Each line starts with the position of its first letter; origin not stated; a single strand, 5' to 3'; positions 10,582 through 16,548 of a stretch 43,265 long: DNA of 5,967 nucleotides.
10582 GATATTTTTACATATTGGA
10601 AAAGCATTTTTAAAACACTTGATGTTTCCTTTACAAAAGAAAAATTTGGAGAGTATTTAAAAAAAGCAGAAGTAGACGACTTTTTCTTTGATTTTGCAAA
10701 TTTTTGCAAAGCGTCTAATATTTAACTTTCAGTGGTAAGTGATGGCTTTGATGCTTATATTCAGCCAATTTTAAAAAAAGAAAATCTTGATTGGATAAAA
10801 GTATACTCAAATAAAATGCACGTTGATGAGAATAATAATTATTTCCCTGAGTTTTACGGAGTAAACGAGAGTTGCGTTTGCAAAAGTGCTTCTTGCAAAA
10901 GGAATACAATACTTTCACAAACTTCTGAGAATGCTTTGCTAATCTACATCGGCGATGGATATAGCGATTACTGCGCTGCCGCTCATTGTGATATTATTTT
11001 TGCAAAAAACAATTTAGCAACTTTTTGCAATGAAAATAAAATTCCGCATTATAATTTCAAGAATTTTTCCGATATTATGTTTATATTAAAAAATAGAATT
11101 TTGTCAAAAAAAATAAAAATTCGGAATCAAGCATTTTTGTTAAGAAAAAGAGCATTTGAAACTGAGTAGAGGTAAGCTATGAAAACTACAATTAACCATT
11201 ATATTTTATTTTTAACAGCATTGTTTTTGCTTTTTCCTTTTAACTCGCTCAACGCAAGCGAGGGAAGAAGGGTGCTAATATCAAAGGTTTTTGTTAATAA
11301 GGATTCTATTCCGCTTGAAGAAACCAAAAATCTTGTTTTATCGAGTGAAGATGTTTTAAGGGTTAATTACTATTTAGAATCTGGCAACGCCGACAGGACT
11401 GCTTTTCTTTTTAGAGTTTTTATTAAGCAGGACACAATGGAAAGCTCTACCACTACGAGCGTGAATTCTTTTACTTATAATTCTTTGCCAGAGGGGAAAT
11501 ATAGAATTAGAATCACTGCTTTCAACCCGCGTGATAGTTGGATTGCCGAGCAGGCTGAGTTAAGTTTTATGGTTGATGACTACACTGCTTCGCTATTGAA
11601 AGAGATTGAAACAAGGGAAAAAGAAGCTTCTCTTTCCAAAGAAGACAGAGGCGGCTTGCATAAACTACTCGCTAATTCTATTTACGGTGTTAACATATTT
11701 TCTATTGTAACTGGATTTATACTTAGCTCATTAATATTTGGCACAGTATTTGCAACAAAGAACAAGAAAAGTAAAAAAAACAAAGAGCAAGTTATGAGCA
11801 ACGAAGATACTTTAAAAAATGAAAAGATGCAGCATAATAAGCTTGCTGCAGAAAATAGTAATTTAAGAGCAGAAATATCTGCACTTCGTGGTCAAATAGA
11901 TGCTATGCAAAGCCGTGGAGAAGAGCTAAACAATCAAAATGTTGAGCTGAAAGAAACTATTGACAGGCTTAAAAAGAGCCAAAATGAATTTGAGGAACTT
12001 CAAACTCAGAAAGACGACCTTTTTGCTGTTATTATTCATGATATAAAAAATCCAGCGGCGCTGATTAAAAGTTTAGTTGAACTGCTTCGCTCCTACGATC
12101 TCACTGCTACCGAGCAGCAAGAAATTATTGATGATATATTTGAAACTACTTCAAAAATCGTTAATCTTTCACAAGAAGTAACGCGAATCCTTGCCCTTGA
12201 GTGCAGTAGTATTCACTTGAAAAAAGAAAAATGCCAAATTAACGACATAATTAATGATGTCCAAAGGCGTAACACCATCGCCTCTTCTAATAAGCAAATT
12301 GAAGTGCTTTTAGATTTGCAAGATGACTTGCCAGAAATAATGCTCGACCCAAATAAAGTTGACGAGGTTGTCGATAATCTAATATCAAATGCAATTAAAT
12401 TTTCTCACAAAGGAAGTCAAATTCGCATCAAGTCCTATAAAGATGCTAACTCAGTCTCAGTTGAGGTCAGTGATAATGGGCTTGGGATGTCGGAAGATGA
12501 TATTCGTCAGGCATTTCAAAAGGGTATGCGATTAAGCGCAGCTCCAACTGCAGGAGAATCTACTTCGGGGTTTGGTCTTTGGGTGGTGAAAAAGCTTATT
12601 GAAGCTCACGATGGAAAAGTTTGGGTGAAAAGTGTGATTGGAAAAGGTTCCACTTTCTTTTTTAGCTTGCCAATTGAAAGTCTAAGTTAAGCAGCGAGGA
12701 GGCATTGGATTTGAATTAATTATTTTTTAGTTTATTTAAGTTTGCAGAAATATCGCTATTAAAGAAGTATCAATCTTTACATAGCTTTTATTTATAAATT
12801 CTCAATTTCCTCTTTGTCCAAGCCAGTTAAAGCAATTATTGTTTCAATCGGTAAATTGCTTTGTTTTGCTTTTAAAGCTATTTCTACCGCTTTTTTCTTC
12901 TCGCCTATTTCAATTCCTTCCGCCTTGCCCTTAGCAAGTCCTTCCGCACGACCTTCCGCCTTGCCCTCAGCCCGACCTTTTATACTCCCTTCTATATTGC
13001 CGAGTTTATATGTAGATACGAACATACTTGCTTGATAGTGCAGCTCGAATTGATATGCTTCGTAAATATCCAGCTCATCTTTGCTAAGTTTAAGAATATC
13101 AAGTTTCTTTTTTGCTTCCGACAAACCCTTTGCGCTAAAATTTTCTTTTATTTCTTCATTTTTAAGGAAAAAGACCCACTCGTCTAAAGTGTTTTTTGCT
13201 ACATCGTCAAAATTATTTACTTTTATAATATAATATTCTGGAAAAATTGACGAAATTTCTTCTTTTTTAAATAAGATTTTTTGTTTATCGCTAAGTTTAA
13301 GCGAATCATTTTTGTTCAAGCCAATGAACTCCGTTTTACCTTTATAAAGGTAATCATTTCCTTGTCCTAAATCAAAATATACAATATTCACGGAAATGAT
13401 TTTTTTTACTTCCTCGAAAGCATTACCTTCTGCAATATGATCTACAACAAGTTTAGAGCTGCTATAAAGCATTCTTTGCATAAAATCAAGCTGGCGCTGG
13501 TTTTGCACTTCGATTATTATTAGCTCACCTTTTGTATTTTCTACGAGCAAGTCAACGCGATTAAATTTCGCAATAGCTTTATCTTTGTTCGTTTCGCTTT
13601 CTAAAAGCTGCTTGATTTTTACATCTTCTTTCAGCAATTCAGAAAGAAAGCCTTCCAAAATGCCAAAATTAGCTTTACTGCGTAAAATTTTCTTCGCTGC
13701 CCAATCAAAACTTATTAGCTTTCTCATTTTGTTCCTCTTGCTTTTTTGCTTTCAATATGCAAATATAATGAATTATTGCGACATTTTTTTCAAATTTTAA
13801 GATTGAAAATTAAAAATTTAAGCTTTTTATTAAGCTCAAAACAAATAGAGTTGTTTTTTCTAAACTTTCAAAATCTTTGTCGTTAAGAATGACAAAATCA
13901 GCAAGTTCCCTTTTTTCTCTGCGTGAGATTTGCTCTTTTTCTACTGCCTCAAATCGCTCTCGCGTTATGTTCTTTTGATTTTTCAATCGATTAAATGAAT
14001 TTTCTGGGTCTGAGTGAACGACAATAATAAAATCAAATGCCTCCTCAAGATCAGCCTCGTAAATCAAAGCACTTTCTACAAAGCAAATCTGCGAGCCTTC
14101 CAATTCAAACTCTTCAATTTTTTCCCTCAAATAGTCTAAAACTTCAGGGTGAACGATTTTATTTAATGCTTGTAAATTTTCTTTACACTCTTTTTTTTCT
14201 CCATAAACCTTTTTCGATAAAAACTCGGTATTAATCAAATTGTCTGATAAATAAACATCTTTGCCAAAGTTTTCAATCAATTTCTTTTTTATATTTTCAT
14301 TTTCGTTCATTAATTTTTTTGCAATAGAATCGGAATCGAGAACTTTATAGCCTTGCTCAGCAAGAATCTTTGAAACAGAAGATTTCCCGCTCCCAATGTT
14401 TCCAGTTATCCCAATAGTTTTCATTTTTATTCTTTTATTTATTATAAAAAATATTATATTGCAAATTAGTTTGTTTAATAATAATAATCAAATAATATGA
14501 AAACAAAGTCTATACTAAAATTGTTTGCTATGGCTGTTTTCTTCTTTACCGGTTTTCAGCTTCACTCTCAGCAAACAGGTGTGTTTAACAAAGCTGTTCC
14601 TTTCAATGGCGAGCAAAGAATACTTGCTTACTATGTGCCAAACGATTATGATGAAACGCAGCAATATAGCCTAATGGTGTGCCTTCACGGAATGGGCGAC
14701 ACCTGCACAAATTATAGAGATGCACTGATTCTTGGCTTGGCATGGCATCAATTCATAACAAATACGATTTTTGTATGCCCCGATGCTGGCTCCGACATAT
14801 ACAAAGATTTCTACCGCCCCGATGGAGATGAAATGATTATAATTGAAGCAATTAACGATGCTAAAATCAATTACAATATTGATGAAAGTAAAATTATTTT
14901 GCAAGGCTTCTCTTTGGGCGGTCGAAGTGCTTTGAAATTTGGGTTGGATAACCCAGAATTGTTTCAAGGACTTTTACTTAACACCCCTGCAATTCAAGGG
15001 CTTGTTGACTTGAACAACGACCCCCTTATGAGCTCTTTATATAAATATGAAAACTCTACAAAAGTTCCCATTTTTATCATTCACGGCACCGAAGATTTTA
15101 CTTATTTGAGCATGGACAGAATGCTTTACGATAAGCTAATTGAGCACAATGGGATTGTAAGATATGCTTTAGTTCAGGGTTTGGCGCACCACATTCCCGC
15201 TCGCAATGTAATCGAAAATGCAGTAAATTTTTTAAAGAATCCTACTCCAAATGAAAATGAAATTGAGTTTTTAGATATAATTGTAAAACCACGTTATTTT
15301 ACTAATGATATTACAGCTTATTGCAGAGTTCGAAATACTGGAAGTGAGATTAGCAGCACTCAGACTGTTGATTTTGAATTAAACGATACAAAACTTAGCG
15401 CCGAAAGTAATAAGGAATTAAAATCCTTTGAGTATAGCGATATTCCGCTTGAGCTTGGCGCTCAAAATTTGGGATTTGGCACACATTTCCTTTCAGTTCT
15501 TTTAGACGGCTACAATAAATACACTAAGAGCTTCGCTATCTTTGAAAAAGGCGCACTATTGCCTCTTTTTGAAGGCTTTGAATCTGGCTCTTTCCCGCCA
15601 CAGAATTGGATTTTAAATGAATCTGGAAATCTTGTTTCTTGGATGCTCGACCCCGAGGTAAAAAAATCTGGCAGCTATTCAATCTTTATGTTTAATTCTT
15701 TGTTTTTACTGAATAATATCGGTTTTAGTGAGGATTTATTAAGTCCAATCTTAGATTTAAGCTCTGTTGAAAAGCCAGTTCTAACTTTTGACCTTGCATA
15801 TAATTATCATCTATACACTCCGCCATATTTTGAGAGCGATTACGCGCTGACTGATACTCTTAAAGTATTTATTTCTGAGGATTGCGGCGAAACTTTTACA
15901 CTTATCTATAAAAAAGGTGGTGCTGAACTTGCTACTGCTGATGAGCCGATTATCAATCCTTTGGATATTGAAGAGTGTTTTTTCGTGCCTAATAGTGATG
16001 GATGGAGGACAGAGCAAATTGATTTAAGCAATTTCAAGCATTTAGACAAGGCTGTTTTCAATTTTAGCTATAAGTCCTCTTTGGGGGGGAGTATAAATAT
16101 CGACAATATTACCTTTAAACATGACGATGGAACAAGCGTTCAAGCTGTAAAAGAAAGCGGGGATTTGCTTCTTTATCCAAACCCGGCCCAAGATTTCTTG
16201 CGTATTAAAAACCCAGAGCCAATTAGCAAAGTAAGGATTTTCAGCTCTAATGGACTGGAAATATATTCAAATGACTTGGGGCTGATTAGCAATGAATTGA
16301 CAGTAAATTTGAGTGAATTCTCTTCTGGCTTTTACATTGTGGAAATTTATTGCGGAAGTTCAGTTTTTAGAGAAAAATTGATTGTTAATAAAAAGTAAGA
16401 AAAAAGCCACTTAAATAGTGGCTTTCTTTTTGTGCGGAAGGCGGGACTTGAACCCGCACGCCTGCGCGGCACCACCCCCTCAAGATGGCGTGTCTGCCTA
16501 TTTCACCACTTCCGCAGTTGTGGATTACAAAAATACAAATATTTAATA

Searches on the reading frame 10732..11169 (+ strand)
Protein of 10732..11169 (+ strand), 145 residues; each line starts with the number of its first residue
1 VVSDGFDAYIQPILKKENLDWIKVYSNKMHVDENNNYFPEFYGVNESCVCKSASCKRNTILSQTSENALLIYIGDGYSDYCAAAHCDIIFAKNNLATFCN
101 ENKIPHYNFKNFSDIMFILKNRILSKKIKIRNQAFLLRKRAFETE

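Call 108: search_protein_families(library=pfam, proteins=[window:10732-11169:+], max_evalue=0.01)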
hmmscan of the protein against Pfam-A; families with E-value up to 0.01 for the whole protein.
window:10732-11169:+ (145 aa): 2 families
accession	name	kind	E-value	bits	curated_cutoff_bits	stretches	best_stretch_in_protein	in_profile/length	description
PF06888.18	Put_Phosphatase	-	7.5e-06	26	27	1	1-94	94-199/234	Putative Phosphatase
PF12710.13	HAD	-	0.00062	20.7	27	1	1-83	106-188/189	haloacid dehalogenase-like hydrolase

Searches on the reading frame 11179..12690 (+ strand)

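Call 85: search_protein_families(library=pfam, proteins=[window:11179-12690:+], max_evalue=0.00001)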
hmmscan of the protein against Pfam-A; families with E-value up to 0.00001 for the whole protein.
window:11179-12690:+ (503 aa): 1 family
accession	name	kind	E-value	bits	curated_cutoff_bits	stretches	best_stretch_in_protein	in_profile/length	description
PF02518.31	HATPase_c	-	1.6e-24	86.9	26.4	1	390-500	2-110/111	Histidine kinase-, DNA gyrase B-, and HSP90-like ATPase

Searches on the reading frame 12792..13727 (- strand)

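Call 108: search_protein_families(library=pfam, proteins=[window:12792-13727:-], max_evalue=0.01)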
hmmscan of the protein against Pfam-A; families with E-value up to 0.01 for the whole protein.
window:12792-13727:- (311 aa): 1 family
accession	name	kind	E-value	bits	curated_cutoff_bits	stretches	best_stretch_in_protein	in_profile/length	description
PF12784.13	PDDEXK_2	-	7.6e-20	72.1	27.4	1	7-224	3-214/229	PD-(D/E)XK nuclease family transposase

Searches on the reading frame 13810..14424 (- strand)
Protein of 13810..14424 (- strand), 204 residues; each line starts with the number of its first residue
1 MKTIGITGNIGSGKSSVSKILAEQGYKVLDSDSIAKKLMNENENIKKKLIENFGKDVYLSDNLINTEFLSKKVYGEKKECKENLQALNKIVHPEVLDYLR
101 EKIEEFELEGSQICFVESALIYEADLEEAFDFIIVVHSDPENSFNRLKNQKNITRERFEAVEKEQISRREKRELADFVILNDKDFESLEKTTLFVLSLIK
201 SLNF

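Call 108: search_protein_families(library=pfam, proteins=[window:13810-14424:-], max_evalue=0.01)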
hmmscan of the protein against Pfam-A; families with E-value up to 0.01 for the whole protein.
window:13810-14424:- (204 aa): 7 families
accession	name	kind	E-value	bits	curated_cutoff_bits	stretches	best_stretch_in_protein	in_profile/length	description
PF01121.26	CoaE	-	4.9e-40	137.6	27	1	3-184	2-177/180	Dephospho-CoA kinase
PF13238.12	AAA_18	-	1.9e-10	41.7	29.4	1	4-166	1-127/128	AAA domain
PF01712.25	dNK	-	3e-06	27.6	27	1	4-153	1-146/203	Deoxynucleoside kinase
PF13671.12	AAA_33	-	8.8e-06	26.5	27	1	7-52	5-51/143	AAA domain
PF01202.28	SKI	-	0.001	19.6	22.1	0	11-40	2-32/159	Shikimate kinase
PF20720.3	nSTAND3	-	0.0023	18.1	27.2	1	4-88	20-99/155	Novel STAND NTPase 3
PF13189.12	Cytidylate_kin2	-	0.0035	18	28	0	4-89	2-72/176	Cytidylate kinase-like family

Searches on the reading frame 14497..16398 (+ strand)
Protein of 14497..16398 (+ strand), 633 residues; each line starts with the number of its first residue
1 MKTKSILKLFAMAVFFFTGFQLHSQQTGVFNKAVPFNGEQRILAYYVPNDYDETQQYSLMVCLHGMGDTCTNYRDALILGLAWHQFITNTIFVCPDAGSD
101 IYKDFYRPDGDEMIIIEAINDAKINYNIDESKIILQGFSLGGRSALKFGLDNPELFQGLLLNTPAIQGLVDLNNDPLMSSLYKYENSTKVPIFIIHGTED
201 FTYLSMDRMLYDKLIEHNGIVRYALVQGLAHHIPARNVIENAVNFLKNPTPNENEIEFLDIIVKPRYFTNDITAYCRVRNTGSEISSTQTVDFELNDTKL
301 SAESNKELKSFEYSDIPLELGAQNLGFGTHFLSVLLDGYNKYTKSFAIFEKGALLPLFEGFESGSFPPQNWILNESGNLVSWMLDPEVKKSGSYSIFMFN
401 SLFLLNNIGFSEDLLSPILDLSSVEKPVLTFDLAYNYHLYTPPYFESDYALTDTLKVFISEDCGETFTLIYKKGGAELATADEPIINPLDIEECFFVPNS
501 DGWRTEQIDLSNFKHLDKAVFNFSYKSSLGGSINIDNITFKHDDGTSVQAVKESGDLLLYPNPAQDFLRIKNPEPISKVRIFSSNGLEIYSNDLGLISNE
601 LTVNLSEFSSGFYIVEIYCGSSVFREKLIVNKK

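Call 85: search_protein_families(library=pfam, proteins=[window:14497-16398:+], max_evalue=0.00001)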
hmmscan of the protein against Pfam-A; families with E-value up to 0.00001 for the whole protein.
window:14497-16398:+ (633 aa): 4 families
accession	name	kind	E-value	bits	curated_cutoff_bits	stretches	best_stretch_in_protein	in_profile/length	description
PF18962.6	Por_Secre_tail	-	1.7e-11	44.7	27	1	559-630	1-75/75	Secretion system C-terminal sorting domain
PF02230.22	Abhydrolase_2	-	9.8e-11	42.3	23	1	116-246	90-213/217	Phospholipase/Carboxylesterase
PF12146.15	Hydrolase_4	-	2.2e-06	27.6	27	0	129-169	74-114/239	Serine aminopeptidase, S33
PF00756.26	Esterase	-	5.9e-06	26.7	22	0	42-200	9-194/251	Putative esterase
